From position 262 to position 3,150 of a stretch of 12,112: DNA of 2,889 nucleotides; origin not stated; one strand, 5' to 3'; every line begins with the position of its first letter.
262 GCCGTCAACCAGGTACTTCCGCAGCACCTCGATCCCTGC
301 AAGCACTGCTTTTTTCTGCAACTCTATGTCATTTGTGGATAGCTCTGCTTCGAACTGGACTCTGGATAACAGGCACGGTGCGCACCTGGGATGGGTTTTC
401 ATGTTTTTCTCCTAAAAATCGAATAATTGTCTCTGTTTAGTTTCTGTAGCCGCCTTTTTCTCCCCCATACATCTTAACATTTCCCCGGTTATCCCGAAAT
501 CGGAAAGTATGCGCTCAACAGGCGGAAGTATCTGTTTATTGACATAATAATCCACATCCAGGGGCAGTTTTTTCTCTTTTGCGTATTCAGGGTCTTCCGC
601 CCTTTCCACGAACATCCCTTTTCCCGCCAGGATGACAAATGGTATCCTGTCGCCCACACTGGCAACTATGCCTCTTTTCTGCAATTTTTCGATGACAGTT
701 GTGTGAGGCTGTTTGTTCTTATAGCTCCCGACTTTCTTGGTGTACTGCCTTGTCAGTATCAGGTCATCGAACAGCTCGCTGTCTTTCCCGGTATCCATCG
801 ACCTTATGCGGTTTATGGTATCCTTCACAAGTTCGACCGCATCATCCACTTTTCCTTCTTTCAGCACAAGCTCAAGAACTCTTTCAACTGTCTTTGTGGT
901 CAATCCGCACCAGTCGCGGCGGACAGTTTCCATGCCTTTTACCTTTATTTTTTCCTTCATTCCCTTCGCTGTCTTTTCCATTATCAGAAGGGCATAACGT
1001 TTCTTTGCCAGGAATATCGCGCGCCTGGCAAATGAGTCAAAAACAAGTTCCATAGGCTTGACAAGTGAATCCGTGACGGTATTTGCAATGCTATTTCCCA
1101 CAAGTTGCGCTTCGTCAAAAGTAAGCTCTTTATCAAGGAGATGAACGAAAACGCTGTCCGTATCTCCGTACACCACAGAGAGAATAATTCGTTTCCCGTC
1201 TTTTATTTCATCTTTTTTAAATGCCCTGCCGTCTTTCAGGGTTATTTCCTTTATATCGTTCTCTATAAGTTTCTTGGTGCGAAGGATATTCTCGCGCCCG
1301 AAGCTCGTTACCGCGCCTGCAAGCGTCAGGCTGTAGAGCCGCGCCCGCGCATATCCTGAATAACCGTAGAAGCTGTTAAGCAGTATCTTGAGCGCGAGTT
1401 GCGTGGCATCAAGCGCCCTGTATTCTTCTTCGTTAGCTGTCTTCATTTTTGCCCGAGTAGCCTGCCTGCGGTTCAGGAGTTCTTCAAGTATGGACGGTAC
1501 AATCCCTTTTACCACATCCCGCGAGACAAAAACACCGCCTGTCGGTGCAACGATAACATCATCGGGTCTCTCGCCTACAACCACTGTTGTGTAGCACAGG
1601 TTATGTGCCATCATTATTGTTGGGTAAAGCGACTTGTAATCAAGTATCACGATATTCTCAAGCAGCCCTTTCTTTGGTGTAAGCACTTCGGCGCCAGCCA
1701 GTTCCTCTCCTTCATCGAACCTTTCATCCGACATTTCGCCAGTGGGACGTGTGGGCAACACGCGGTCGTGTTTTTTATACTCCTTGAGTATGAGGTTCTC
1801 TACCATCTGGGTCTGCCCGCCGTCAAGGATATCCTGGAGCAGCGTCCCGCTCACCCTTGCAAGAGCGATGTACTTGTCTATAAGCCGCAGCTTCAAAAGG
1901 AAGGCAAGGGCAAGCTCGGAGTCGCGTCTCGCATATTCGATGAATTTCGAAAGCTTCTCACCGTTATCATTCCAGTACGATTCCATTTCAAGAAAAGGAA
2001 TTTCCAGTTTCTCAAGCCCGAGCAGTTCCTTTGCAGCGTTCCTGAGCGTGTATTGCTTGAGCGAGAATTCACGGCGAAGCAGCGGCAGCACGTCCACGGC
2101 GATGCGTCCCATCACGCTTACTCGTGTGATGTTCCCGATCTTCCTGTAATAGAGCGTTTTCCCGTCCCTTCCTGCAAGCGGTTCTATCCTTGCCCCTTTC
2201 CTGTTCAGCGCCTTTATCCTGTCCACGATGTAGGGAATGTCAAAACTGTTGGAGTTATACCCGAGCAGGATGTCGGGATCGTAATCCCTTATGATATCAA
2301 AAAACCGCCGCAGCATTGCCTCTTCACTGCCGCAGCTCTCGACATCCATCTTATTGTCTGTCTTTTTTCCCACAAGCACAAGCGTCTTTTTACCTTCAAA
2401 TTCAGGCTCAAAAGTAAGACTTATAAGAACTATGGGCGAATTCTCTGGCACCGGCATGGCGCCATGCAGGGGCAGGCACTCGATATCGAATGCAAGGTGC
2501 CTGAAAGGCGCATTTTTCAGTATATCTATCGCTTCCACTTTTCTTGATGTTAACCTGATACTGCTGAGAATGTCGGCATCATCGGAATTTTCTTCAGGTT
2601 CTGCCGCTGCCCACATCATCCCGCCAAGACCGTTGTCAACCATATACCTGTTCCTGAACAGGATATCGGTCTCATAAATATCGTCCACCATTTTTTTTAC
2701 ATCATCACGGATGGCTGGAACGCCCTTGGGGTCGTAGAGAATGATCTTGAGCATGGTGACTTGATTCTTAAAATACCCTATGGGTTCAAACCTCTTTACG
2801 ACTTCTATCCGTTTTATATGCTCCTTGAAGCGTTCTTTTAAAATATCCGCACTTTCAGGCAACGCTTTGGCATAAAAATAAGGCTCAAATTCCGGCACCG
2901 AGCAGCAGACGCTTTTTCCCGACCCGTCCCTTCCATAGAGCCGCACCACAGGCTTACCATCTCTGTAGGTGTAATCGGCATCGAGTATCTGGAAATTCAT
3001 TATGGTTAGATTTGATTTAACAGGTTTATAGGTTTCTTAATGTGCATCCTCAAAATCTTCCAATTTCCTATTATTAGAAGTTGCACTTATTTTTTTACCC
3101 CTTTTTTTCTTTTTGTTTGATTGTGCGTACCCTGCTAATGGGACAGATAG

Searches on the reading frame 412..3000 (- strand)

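Call 3: search_protein_families(library=pfam, proteins=[window:412-3000:-], max_evalue=0.01)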
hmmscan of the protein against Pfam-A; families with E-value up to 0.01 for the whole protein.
window:412-3000:- (862 aa): 3 families
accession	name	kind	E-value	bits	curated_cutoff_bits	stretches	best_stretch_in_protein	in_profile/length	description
PF00136.26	DNA_pol_B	-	9.9e-105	351.4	23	1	389-833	4-451/453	DNA polymerase family B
PF03104.25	DNA_pol_B_exo1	-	3.5e-36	125.2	23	1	107-320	2-240/242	DNA polymerase family B, exonuclease domain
PF10108.15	DNA_pol_B_exo2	-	0.00053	20.2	24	1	214-261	21-71/213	Predicted 3'-5' exonuclease related to the exonuclease domain of PolB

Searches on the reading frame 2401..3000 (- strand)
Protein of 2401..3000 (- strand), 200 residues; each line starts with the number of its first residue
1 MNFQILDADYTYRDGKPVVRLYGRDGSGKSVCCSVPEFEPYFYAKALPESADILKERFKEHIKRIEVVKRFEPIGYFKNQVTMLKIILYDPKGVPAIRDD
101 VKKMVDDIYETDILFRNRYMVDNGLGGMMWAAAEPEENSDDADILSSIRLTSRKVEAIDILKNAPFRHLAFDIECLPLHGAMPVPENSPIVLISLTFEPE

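Call 49: find_related_loci(query=window:2401-3000:-, collection=metagenome_contigs, flank=7000)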
Query window:2401-3000:- (200 aa) in metagenome_contigs; peptide patterns used: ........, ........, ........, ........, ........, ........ (x = any residue, [..] = any of these).
244 stretches matched a pattern; 80 encode a relative of the query (tblastn E <= 1e-3); 80 distinct loci.
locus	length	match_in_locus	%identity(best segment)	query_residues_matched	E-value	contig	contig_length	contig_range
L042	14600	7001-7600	89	1-200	5e-121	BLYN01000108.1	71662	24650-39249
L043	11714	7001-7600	87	1-200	1e-119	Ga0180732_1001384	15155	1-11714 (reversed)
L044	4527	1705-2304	88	1-200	4e-119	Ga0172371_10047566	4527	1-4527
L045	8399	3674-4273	87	1-200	6e-118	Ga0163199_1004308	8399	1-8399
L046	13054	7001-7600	86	1-200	5e-118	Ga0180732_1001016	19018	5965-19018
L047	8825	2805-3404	87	1-200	6e-118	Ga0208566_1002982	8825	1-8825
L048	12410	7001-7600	78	1-200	2e-105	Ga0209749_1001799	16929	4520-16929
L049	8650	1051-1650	75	1-200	3e-104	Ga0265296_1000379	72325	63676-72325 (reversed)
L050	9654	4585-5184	76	1-200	6e-104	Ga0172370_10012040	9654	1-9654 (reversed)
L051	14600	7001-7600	76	1-200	6e-104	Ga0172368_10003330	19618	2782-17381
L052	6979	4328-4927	75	1-200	7e-104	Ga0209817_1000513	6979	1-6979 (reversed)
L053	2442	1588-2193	75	1-200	8e-108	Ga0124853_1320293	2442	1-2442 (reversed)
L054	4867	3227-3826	75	1-200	2e-102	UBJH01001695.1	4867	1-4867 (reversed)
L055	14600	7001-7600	75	1-200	2e-101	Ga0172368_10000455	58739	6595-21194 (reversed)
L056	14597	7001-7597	75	1-200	1e-101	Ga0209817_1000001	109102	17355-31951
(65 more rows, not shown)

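Call 55: search_protein_families(library=pfam, proteins=[L043:732-1985:-, L043:5489-6847:-, L042:5175-5690:-], max_evalue=0.001)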
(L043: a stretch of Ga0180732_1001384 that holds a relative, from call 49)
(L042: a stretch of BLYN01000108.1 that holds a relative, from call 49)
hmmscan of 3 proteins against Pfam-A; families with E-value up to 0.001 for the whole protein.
L043:732-1985:- (417 aa): 6 families
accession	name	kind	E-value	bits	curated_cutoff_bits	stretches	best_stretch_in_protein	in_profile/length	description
PF13173.12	AAA_14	-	1e-30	106.8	27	1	20-141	3-129/129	AAA domain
PF13635.12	DUF4143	-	1.5e-27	96.7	28.1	1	220-368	3-160/160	Domain of unknown function (DUF4143)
PF13191.12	AAA_16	-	3.4e-05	24.9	32.6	0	18-51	23-60/167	AAA ATPase domain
PF01637.24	ATPase_2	-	0.00025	21.4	33.2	0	12-49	11-54/225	ATPase domain predominantly from Archaea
PF19993.5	DO-GTPase2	-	0.00025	21.2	27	1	21-60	2-43/226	Double-GTPase 2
PF20720.3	nSTAND3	-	0.00053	20.1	27.2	0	4-80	2-71/155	Novel STAND NTPase 3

L043:5489-6847:- (452 aa): 4 families
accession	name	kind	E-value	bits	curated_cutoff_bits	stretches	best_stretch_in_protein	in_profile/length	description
PF13173.12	AAA_14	-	1.2e-35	122.8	27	1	41-168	2-128/129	AAA domain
PF13635.12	DUF4143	-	4.1e-19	69.3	28.1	1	254-397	3-159/160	Domain of unknown function (DUF4143)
PF13401.12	AAA_22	-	1.8e-05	25.5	27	0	40-115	4-96/130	AAA domain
PF25201.1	nSTAND6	-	0.00097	19.6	27.7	0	29-77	6-54/148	Novel STAND NTPase 6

L042:5175-5690:- (171 aa): 4 families
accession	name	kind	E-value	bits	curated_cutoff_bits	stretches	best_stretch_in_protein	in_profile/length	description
PF03266.21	NTPase_1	-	3.9e-49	167.2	23.9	1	3-162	1-167/168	NTPase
PF13401.12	AAA_22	-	8.9e-06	26.5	27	1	4-129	8-120/130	AAA domain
PF13238.12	AAA_18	-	0.00037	21.4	29.4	1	4-53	1-33/128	AAA domain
PF00004.35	AAA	-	0.00095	20.1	21.2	0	6-104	3-69/131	ATPase family associated with various cellular activities (AAA)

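Call 64: search_protein_families(library=padloc, proteins=[L043:2396-2950:+, L043:2963-4159:+, L043:4156-4662:+], max_evalue=0.001)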
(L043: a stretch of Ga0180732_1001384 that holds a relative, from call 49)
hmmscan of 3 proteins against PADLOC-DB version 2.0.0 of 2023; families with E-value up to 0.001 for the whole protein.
L043:2396-2950:+ (184 aa): 2 families
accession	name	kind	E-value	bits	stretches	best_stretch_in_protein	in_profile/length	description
PDLC03962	ShosT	-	1e-14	53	1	37-182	41-211/237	-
PDLC03928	PsyrT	-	1.1e-05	21.9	1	52-183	554-685/689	-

L043:2963-4159:+ (398 aa): 3 families
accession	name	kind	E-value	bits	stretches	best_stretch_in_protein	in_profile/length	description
PDLC03961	ShosA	-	2.9e-74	248.1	1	7-277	16-260/303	-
PDLC02997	ShosA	-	2.4e-33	113.8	1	75-256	91-272/327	-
PDLC03927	PsyrA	-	4e-32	109.8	1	76-312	91-322/398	-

L043:4156-4662:+ (168 aa): 0 families
